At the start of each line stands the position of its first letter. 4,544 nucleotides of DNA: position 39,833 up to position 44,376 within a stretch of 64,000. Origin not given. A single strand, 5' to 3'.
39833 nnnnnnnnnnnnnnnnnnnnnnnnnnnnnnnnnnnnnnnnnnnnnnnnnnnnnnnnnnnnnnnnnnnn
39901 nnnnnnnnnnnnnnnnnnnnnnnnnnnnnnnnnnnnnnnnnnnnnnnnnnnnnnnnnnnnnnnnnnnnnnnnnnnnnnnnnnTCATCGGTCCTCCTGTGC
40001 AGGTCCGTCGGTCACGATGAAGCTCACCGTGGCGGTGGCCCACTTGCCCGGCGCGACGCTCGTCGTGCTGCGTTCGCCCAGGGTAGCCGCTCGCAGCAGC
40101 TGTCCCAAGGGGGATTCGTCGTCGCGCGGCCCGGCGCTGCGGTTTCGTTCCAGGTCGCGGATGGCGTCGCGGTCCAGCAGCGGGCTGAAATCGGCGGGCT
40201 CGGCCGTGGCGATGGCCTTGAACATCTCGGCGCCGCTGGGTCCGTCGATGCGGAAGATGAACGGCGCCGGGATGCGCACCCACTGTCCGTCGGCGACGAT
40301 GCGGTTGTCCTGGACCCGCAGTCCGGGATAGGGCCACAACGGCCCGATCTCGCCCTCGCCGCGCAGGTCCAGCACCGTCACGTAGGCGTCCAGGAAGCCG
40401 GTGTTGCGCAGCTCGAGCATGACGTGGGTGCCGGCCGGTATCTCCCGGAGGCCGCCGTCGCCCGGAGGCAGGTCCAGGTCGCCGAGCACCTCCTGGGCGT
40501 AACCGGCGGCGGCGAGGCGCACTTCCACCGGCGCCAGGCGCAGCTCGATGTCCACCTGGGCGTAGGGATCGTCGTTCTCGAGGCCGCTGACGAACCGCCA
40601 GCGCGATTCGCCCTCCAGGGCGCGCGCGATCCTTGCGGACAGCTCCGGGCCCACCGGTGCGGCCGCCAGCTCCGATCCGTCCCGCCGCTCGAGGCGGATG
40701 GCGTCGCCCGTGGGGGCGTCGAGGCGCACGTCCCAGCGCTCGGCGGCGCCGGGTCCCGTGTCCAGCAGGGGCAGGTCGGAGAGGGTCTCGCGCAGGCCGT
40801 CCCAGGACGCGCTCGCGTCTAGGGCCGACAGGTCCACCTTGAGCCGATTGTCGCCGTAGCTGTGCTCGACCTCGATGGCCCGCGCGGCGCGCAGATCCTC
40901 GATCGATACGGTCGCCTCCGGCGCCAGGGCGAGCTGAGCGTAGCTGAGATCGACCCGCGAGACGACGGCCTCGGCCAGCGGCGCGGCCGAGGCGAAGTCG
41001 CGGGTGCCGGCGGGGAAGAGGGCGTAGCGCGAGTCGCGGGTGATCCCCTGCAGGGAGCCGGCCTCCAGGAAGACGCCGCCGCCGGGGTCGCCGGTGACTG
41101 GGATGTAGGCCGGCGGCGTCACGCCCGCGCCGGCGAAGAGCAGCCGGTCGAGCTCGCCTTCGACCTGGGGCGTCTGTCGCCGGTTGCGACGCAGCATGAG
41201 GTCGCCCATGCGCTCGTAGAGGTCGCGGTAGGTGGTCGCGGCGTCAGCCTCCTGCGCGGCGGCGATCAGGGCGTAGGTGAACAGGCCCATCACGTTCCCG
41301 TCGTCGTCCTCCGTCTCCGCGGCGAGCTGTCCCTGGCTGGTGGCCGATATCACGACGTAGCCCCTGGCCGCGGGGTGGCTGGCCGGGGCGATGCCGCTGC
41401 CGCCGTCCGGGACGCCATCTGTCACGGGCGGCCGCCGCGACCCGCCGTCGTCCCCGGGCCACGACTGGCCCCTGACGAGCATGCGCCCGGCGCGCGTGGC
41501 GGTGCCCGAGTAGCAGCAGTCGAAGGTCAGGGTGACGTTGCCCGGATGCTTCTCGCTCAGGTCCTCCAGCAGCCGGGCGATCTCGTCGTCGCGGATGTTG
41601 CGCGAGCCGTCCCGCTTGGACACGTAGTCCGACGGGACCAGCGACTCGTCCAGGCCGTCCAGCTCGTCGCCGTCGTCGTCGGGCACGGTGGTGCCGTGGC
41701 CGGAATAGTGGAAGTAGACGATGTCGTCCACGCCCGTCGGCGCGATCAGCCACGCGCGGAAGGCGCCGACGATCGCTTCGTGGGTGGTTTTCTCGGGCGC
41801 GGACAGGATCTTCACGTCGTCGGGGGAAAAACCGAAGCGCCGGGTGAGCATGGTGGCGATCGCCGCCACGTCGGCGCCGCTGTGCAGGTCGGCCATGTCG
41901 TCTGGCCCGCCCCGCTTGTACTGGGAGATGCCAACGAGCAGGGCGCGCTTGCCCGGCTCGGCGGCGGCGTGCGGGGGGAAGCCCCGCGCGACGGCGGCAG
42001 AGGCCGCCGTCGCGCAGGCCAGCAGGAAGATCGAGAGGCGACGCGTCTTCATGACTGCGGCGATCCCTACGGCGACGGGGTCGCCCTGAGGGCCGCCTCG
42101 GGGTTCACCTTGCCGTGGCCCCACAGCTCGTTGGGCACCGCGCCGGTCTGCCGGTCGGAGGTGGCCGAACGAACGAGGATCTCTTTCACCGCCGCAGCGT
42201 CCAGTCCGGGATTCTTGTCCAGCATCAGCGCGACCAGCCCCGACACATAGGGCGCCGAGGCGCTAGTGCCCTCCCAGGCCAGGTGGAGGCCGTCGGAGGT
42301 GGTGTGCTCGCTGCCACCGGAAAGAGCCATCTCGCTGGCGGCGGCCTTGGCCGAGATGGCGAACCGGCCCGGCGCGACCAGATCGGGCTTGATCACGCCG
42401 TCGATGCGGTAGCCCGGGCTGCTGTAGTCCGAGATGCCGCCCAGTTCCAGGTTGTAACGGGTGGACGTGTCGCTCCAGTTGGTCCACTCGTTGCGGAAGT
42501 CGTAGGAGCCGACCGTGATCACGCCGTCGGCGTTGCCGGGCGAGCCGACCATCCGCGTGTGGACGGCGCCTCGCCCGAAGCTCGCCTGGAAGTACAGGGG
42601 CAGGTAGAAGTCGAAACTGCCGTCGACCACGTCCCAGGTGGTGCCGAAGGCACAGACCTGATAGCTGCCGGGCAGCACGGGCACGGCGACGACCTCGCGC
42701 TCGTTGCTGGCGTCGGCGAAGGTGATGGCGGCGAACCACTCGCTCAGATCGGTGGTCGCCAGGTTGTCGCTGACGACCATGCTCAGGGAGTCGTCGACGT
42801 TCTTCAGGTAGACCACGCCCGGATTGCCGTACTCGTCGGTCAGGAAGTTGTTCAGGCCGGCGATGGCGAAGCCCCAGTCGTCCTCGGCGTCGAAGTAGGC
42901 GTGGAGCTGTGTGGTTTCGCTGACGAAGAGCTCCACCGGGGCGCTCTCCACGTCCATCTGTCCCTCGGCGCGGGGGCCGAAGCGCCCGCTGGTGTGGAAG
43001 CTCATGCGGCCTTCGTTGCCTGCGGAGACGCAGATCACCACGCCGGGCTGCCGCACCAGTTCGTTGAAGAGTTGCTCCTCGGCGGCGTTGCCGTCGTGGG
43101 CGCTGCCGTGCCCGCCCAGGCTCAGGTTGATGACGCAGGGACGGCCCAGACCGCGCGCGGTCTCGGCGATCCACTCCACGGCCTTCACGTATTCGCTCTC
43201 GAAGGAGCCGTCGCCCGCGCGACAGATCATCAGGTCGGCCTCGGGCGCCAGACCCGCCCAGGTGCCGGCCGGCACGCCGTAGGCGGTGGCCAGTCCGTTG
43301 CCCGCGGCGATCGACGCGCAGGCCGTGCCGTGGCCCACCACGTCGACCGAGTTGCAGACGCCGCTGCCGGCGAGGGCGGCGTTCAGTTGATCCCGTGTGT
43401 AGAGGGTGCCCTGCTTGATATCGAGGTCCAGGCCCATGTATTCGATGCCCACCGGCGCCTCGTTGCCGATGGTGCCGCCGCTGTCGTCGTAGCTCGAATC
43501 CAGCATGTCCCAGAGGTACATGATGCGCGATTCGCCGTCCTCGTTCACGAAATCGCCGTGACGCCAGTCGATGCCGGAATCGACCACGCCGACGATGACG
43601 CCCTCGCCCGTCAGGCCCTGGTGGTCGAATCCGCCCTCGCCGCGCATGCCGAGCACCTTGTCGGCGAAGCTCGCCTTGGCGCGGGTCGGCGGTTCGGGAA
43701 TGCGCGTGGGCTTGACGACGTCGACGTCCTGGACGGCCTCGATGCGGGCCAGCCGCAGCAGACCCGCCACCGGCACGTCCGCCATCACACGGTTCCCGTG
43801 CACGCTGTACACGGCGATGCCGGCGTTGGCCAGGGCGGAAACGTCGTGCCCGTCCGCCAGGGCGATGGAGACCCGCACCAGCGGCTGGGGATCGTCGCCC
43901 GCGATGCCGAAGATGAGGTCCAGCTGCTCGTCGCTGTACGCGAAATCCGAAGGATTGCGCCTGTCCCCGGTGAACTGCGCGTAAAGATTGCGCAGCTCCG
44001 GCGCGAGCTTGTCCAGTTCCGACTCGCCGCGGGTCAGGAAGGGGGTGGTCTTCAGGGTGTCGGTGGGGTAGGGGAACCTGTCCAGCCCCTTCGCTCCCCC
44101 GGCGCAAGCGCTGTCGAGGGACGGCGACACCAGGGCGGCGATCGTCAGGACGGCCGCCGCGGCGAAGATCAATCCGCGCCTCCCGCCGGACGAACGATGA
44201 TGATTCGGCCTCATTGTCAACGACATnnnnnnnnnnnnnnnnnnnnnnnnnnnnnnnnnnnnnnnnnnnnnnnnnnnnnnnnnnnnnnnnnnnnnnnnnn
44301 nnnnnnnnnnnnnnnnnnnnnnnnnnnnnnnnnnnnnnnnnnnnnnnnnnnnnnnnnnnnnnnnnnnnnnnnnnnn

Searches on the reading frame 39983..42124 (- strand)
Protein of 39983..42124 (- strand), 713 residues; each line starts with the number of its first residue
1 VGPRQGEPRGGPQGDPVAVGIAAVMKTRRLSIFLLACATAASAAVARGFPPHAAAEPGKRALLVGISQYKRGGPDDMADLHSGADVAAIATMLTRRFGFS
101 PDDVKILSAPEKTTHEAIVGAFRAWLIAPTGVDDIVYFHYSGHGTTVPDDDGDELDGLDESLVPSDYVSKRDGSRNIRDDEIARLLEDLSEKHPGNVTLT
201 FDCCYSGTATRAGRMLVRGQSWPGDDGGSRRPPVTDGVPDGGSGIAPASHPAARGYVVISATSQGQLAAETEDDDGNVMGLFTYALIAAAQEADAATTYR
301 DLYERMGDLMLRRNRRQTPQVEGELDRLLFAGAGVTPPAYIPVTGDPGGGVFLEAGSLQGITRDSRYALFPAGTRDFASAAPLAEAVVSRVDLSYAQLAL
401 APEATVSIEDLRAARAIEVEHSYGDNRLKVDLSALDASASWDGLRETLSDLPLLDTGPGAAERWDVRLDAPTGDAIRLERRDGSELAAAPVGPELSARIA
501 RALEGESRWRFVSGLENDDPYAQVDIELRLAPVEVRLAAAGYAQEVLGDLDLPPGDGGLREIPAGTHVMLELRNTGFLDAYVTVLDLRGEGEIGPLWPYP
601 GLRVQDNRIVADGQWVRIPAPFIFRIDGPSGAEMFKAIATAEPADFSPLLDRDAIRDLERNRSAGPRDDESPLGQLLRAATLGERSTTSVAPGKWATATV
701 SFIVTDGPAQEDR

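Call 79: search_protein_families(library=pfam, proteins=[window:39983-42124:-], max_evalue=0.0001)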
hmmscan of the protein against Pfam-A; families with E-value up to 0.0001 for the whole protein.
window:39983-42124:- (713 aa): 2 families
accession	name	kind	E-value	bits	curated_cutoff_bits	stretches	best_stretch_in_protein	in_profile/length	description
PF00656.27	Peptidase_C14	-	5.6e-20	72.5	21.4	1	59-328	2-231/233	Caspase domain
PF14326.11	DUF4384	-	9.1e-07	29.3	27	1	579-643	17-81/81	Domain of unknown function (DUF4384)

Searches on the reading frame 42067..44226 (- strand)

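Call 79: search_protein_families(library=pfam, proteins=[window:42067-44226:-], max_evalue=0.0001)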
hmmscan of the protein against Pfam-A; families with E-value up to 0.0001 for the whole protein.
window:42067-44226:- (719 aa): 1 family
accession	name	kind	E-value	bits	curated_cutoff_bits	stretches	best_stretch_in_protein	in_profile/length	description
PF00082.27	Peptidase_S8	-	5.1e-37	128.2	21.8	2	554-705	158-288/288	Subtilase family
